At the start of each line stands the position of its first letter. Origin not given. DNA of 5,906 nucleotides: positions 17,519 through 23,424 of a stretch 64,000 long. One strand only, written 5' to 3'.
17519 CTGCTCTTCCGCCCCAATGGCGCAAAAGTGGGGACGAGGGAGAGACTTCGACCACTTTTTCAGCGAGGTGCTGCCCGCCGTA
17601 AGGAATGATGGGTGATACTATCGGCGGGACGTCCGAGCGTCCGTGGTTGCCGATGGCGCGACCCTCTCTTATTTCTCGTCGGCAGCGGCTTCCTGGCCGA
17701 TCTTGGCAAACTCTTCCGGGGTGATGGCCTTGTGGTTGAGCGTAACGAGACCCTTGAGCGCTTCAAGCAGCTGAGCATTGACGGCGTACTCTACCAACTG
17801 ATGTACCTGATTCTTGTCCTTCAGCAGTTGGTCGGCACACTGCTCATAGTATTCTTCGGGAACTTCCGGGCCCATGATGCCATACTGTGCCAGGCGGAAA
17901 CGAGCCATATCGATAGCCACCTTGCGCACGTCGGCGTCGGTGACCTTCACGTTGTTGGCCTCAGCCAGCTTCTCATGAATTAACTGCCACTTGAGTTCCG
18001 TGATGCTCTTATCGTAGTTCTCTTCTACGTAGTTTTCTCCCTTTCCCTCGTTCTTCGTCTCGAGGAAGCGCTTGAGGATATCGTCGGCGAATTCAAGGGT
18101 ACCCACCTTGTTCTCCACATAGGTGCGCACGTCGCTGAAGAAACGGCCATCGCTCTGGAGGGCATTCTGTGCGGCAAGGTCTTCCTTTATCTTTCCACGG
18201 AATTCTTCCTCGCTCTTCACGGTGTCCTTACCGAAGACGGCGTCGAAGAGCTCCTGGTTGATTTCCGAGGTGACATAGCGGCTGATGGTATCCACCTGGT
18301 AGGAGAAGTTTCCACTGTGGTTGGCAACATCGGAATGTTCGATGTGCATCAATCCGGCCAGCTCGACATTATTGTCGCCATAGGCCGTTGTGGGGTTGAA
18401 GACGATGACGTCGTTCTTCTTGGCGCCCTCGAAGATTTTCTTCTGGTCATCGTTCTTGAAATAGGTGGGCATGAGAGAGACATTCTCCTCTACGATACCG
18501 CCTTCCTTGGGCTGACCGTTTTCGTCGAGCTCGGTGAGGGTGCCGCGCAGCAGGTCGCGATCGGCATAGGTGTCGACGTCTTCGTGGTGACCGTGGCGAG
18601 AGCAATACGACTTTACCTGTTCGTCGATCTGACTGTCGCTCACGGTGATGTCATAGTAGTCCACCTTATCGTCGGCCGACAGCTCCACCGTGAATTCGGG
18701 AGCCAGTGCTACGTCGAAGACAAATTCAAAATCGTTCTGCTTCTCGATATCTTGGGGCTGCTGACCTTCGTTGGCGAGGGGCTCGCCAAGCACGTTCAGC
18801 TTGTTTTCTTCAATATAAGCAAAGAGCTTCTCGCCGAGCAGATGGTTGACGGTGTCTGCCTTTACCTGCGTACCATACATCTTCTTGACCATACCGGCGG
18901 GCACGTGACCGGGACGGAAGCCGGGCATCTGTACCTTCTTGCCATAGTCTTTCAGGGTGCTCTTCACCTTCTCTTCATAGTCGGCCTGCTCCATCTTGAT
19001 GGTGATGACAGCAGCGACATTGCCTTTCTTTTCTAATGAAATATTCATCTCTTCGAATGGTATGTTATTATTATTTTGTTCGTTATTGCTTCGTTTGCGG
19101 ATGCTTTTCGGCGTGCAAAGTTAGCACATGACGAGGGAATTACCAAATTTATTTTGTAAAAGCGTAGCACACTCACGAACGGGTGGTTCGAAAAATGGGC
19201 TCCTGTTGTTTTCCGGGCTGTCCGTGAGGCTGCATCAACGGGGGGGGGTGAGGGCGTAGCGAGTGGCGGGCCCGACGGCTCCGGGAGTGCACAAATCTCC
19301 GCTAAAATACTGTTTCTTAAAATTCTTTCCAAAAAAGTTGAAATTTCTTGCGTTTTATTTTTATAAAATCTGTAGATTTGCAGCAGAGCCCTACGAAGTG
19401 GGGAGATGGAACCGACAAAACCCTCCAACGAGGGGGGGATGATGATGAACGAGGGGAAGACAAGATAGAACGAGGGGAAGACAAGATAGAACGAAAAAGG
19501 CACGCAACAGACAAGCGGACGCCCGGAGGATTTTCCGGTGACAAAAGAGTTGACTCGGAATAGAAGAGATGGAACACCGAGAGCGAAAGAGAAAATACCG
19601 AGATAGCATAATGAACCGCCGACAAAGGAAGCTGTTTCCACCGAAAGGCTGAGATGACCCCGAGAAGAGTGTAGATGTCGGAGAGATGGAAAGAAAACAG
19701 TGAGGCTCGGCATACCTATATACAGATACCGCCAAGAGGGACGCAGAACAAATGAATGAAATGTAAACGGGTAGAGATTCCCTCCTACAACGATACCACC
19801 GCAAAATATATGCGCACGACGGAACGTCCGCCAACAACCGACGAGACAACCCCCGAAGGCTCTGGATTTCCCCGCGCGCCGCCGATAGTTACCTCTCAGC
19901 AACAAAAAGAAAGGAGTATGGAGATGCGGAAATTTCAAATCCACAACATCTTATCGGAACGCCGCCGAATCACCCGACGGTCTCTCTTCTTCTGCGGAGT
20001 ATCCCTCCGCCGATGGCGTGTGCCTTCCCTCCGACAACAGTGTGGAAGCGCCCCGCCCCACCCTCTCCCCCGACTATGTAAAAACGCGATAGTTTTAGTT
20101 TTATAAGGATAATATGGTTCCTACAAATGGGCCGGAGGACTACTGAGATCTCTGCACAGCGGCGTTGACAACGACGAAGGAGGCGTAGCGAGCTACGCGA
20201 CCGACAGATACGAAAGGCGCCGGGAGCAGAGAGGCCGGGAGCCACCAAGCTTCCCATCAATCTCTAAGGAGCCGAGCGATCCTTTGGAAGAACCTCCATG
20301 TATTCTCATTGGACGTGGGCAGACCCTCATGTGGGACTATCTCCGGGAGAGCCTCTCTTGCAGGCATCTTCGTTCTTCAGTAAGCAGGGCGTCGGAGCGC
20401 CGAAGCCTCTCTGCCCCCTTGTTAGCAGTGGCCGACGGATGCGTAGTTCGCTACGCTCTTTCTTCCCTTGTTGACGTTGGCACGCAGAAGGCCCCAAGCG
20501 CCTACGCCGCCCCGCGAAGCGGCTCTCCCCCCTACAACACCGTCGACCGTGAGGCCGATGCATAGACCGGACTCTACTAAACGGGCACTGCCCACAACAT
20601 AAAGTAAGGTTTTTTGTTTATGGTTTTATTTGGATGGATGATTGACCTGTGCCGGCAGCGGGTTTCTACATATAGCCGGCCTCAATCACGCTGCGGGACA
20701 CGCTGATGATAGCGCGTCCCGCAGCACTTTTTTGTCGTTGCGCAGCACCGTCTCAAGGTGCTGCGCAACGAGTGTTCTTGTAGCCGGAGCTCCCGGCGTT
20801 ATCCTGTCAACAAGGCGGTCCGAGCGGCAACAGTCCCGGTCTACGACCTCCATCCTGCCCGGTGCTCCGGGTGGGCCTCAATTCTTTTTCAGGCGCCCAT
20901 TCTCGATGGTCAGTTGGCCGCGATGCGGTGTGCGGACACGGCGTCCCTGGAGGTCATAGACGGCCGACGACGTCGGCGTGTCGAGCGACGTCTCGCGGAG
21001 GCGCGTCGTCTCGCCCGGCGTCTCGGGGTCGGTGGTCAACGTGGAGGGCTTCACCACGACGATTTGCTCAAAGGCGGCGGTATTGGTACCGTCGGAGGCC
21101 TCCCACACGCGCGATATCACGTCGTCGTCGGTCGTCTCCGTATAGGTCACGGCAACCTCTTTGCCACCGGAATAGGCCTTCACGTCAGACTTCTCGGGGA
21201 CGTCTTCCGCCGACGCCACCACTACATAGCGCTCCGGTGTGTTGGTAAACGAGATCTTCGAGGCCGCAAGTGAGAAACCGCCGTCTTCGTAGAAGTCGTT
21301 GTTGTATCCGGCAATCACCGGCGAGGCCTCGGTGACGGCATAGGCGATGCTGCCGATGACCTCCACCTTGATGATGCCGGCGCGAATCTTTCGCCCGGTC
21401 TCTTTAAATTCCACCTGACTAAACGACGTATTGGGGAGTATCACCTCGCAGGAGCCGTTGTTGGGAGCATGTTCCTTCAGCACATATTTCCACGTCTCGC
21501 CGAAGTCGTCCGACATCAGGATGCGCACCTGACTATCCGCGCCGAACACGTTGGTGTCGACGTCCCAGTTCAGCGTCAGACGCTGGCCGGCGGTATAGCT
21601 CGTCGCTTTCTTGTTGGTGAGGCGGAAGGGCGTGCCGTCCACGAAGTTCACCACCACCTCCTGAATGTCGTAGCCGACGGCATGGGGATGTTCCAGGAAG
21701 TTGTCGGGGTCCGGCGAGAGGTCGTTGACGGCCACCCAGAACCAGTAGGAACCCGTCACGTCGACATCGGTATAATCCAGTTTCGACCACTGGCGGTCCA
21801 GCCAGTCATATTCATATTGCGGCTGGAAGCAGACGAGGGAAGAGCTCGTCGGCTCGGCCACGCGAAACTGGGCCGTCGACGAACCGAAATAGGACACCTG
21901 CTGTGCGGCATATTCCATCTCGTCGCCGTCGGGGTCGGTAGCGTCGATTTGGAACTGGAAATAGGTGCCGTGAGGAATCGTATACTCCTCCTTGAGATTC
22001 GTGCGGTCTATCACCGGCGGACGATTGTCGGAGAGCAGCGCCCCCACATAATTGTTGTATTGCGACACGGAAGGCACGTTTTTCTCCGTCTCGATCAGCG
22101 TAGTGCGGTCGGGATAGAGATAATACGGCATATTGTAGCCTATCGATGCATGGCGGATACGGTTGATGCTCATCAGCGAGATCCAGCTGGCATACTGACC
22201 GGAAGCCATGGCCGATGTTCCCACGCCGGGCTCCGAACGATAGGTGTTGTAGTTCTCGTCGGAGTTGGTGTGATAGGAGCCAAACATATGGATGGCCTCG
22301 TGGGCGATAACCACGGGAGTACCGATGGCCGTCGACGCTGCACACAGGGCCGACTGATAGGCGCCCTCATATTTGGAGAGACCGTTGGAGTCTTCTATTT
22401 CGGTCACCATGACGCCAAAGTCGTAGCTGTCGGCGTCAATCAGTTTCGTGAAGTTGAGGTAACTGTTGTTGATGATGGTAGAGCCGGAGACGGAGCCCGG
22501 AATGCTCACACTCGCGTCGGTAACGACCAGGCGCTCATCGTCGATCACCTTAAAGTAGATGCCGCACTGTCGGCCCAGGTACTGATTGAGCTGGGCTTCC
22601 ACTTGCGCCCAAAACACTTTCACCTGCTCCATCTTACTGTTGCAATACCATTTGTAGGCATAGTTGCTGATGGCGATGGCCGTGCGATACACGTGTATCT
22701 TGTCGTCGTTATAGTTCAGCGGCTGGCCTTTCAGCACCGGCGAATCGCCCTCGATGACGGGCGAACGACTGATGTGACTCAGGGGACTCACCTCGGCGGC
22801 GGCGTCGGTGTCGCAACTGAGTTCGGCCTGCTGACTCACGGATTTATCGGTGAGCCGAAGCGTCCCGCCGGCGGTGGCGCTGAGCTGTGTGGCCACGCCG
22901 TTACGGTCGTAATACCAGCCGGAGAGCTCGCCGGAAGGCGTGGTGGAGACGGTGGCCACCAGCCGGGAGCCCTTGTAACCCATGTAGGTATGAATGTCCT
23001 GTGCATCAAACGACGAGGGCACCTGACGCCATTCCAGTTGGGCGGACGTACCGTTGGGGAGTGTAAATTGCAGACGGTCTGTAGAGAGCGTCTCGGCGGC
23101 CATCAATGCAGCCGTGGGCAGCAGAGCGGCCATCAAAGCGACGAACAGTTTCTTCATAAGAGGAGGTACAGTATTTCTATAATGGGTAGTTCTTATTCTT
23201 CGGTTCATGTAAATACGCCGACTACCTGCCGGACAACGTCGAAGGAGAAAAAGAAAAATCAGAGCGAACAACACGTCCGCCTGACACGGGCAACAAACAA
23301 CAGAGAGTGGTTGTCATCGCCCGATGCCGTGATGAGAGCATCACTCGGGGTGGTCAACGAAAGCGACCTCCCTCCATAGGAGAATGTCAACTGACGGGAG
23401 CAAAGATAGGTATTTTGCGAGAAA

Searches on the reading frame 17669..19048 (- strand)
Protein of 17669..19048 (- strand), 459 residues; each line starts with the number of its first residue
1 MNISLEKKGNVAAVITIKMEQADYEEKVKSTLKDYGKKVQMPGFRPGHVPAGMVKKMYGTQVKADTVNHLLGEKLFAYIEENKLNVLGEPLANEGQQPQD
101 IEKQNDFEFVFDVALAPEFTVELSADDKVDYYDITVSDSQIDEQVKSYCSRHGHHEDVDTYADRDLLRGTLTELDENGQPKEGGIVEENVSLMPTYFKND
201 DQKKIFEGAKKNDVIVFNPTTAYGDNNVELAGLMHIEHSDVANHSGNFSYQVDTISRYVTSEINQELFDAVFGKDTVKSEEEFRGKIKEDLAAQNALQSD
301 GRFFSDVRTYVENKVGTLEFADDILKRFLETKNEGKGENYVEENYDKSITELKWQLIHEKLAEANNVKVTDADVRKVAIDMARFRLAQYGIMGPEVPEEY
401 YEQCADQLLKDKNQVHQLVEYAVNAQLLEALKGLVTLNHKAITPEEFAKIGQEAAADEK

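Call 41: search_protein_families(library=pfam, proteins=[window:17669-19048:-])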
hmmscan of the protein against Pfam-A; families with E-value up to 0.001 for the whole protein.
window:17669-19048:- (459 aa): 2 families
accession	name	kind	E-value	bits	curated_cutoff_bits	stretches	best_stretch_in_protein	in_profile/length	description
PF05697.18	Trigger_N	-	6.5e-38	130.7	22.2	1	1-147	1-143/144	Bacterial trigger factor protein (TF)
PF05698.19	Trigger_C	-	9.1e-05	23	22.7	1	325-405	68-143/162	Bacterial trigger factor protein (TF) C-terminus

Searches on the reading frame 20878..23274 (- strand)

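Call 9: search_protein_families(library=pfam, proteins=[window:20878-23274:-])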
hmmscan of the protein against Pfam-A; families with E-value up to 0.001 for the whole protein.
window:20878-23274:- (798 aa): 3 families
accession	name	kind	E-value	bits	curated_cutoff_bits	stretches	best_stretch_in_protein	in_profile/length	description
PF13583.11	Reprolysin_4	-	2.5e-20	73.4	22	1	194-375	3-191/203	Metallo-peptidase family M12B Reprolysin-like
PF13688.12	Reprolysin_5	-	0.00014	22.6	27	1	200-355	9-183/196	Metallo-peptidase family M12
PF13582.12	Reprolysin_3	-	0.00048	21.1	22.4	0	228-336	10-123/123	Metallo-peptidase family M12B Reprolysin-like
